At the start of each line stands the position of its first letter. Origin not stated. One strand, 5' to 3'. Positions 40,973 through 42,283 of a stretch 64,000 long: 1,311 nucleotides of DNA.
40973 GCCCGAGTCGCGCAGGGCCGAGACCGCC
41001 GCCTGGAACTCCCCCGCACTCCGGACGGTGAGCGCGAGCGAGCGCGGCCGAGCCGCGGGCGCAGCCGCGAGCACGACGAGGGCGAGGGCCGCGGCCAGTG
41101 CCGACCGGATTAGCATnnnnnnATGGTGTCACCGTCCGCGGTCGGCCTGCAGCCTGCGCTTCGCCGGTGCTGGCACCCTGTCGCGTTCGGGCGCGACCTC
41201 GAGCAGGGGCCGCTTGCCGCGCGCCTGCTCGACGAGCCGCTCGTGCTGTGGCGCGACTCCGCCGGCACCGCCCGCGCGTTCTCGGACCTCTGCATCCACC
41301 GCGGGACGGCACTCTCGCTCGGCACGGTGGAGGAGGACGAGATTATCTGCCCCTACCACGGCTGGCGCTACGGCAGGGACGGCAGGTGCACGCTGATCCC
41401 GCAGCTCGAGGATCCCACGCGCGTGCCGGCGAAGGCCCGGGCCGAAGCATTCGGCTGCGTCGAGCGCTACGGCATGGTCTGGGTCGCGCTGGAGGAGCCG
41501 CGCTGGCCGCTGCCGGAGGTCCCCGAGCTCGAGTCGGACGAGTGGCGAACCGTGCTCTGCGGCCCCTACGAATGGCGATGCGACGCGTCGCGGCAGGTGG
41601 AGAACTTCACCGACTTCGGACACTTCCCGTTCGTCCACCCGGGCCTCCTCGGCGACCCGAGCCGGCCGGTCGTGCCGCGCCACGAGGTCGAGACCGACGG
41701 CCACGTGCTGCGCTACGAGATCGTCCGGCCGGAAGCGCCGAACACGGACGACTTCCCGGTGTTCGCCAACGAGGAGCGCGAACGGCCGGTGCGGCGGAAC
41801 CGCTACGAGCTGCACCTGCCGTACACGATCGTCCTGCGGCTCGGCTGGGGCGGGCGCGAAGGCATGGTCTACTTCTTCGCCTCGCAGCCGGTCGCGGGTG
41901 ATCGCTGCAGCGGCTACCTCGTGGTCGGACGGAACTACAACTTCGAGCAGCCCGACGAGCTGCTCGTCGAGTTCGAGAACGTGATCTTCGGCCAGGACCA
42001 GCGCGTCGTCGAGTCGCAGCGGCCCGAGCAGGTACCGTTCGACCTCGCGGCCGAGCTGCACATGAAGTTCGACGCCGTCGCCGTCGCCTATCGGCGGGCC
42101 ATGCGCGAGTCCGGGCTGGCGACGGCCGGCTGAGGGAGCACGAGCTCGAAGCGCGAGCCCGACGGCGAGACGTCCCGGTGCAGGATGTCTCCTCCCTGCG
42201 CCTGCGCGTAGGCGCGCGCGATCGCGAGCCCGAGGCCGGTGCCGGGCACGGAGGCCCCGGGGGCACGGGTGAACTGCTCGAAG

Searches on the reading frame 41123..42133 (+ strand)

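Call 60: search_protein_families(library=pfam, proteins=[window:41123-42133:+])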
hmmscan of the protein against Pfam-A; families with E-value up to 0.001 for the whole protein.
window:41123-42133:+ (336 aa): 2 families
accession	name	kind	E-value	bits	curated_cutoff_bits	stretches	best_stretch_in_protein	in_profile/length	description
PF19112.6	VanA_C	-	1.2e-27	97.8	23.5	1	151-329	1-189/193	Vanillate O-demethylase oxygenase C-terminal domain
PF00355.32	Rieske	-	6e-22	77.8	20.3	1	17-97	2-83/88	Rieske [2Fe-2S] domain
